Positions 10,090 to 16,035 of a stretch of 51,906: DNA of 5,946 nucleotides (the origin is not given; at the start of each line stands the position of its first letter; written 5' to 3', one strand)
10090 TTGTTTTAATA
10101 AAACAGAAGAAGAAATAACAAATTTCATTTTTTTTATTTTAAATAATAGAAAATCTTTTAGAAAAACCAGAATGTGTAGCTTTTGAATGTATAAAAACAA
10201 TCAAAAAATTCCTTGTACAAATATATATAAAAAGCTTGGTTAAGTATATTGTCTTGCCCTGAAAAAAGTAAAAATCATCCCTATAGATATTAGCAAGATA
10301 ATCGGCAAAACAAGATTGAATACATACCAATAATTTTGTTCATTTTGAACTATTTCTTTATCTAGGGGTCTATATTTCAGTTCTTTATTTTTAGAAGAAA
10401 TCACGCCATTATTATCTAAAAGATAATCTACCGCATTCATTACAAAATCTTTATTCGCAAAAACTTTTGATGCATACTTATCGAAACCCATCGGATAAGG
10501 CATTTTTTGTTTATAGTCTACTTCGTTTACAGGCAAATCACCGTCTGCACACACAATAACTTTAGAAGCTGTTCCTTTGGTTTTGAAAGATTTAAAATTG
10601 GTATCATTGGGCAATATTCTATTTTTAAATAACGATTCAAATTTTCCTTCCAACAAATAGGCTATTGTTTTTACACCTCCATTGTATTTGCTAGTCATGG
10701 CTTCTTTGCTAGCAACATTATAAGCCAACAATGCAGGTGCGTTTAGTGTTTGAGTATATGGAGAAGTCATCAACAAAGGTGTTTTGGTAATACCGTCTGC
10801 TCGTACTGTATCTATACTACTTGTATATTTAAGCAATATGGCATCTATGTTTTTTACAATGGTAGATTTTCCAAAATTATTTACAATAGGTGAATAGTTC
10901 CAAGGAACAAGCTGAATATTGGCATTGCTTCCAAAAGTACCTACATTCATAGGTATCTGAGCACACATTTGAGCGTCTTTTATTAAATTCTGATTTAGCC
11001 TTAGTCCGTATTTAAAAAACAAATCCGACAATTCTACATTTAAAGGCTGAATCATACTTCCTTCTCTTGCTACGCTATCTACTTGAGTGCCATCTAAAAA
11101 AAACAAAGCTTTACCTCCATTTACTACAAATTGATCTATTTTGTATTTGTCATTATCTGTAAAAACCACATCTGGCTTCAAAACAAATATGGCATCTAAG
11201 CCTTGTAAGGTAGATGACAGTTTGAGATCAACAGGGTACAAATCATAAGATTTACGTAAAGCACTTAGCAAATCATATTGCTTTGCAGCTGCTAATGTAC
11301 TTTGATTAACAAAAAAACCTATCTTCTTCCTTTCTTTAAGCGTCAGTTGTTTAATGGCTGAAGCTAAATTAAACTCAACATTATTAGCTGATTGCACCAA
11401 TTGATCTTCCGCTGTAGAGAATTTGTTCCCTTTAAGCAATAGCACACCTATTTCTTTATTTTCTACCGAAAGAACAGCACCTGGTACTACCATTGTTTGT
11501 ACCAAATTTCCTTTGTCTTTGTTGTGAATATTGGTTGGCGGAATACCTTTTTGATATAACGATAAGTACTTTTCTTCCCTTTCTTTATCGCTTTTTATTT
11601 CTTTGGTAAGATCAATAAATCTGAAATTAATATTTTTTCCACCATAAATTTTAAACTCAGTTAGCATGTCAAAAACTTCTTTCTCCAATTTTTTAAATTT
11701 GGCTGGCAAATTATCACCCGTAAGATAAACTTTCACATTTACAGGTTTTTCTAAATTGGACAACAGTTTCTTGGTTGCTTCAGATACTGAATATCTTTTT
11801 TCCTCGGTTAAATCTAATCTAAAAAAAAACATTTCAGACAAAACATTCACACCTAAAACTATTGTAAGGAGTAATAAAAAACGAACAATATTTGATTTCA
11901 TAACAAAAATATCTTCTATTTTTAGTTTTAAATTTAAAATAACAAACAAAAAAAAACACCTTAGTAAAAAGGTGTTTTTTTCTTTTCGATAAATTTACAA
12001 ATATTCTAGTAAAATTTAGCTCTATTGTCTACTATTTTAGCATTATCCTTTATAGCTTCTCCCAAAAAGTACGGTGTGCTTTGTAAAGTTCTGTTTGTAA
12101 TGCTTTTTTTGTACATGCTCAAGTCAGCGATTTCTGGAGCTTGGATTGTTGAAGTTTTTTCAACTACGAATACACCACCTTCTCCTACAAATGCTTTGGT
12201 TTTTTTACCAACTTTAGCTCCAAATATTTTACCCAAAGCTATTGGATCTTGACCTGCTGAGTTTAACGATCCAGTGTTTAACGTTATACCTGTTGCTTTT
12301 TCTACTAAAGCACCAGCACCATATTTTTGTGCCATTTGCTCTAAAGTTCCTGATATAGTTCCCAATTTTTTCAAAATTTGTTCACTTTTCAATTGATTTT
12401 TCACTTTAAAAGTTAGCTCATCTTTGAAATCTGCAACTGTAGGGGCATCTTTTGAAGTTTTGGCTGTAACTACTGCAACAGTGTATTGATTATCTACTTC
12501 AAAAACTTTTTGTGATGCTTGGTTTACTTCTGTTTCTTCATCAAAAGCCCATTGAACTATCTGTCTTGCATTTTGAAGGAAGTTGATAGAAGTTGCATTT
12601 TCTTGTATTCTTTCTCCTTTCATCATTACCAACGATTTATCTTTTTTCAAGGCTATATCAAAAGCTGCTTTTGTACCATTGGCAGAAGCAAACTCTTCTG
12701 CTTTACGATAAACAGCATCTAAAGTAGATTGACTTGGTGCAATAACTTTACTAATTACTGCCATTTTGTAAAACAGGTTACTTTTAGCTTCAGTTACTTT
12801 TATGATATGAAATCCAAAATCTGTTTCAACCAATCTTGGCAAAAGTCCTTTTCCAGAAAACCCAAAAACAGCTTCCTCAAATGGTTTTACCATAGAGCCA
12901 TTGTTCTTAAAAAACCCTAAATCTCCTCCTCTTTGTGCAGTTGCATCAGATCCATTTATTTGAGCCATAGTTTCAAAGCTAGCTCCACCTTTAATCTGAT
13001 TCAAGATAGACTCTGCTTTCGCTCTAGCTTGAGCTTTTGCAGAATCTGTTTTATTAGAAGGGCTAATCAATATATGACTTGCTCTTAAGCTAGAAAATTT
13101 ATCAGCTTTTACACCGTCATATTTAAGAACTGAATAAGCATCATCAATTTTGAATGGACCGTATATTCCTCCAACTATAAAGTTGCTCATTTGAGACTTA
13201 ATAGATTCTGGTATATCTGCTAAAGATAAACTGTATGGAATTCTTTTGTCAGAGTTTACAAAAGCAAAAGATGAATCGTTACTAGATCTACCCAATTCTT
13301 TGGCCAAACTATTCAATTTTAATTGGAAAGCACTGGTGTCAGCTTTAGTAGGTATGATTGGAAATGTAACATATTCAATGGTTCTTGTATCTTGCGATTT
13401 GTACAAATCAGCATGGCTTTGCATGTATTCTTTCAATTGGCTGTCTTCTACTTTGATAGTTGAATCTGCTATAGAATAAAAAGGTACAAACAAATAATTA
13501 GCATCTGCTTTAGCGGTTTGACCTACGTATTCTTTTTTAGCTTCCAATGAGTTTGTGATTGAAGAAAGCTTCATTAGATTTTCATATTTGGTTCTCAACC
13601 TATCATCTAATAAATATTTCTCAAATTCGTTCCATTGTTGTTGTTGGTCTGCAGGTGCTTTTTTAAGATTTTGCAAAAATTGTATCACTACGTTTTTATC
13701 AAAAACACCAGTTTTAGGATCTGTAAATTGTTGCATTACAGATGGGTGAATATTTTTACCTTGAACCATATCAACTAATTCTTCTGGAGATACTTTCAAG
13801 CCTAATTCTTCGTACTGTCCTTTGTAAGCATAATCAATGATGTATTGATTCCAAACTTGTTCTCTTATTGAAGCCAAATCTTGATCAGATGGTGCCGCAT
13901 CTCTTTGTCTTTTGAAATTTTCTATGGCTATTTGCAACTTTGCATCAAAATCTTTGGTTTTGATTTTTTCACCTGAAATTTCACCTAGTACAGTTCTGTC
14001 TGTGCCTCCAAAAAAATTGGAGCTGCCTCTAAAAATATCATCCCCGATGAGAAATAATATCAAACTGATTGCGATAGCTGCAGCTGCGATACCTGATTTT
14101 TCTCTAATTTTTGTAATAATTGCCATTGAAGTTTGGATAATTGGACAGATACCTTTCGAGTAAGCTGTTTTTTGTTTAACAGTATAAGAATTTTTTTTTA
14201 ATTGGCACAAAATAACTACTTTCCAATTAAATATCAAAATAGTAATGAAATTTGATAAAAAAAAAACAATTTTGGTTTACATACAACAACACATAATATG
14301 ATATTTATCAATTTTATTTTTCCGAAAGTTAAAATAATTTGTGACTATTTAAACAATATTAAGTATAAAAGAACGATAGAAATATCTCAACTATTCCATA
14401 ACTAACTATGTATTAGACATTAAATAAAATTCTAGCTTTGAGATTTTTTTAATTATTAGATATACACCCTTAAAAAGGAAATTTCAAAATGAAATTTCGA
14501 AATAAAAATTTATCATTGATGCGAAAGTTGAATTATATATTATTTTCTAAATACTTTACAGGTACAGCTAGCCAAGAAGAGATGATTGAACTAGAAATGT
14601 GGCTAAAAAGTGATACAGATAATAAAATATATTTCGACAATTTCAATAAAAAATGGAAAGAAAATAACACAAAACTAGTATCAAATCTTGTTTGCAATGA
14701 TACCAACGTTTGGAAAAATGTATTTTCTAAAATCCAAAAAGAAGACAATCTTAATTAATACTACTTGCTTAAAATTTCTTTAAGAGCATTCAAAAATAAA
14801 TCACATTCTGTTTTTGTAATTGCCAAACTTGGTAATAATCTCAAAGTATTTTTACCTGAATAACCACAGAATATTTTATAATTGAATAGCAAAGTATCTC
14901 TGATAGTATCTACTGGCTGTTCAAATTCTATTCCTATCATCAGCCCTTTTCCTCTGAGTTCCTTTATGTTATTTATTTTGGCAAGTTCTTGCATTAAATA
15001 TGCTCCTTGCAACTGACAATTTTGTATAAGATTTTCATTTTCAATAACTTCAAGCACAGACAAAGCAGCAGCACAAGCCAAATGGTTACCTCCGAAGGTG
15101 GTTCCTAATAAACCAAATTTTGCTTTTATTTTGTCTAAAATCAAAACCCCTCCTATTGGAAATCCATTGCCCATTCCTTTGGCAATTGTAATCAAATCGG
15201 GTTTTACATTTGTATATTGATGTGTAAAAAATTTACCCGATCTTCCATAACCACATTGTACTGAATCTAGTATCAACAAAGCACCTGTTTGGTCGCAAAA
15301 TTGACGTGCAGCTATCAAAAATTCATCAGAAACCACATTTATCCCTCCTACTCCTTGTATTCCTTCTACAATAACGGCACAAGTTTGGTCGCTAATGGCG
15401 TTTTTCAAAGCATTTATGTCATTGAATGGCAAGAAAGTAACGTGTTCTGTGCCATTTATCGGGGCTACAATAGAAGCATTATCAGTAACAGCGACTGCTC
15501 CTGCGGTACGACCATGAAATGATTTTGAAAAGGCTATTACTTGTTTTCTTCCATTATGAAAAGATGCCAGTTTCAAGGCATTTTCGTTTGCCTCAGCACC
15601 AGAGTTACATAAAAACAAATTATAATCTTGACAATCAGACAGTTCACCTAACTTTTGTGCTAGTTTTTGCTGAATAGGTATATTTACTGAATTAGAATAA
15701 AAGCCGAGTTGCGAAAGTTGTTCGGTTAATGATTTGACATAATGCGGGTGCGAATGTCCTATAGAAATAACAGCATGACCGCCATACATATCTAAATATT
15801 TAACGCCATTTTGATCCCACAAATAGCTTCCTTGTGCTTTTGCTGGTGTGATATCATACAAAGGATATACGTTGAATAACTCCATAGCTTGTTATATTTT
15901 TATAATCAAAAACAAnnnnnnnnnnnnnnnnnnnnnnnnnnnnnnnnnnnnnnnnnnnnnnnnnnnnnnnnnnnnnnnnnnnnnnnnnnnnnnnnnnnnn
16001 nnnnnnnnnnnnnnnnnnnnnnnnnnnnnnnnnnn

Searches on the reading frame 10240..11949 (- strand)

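Call 68: search_protein_families(library=pfam, proteins=[window:10240-11949:-], max_evalue=0.00001)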
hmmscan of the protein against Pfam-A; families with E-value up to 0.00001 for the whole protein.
window:10240-11949:- (569 aa): 2 families
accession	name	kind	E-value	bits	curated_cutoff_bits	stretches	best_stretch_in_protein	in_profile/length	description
PF09822.16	ABC_transp_aux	-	4.9e-79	266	34.7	1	207-506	1-288/288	ABC-type uncharacterized transport system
PF23357.1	DUF7088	-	1.3e-29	102.9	27.8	1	49-160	1-104/105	Domain of unknown function (DUF7088)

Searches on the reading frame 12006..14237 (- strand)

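Call 8: search_protein_families(library=pfam, proteins=[window:12006-14237:-], max_evalue=0.001)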
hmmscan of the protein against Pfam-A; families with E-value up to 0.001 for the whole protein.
window:12006-14237:- (743 aa): 5 families
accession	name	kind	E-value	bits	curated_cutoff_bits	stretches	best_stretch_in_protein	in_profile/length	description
PF13623.11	SurA_N_2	-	4.7e-34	117.8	28.5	1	42-188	2-145/145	SurA-like N-terminal domain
PF13616.12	Rotamase_3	-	1.8e-29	103.1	22.5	1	369-484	2-115/116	PPIC-type PPIASE domain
PF00639.27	Rotamase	-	1.4e-21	77.7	21.7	1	388-482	1-96/97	PPIC-type PPIASE domain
PF13624.11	SurA_N_3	-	6.8e-13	49.2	27.2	1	41-197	2-147/162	SurA-like N-terminal domain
PF13145.12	Rotamase_2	-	1e-12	49.4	27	2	263-380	1-112/121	PPIC-type PPIASE domain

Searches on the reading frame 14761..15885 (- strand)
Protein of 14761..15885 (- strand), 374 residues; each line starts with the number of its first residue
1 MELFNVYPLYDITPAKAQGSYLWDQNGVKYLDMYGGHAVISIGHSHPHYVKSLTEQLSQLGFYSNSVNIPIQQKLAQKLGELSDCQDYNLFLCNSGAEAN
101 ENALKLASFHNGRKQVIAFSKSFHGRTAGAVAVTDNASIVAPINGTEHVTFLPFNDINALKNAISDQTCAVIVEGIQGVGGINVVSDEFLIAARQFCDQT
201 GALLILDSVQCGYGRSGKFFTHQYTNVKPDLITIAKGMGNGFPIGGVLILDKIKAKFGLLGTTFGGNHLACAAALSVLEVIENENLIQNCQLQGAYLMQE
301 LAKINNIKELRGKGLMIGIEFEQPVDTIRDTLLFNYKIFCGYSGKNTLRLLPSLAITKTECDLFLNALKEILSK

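Call 8: search_protein_families(library=pfam, proteins=[window:14761-15885:-], max_evalue=0.001)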
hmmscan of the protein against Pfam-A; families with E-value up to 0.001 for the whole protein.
window:14761-15885:- (374 aa): 2 families
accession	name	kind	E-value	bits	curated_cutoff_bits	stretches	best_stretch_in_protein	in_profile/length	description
PF00202.27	Aminotran_3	-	2.3e-101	339.9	30.5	1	12-372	11-403/403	Aminotransferase class-III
PF01212.27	Beta_elim_lyase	-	0.00048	20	27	1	87-253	48-214/288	Beta-eliminating lyase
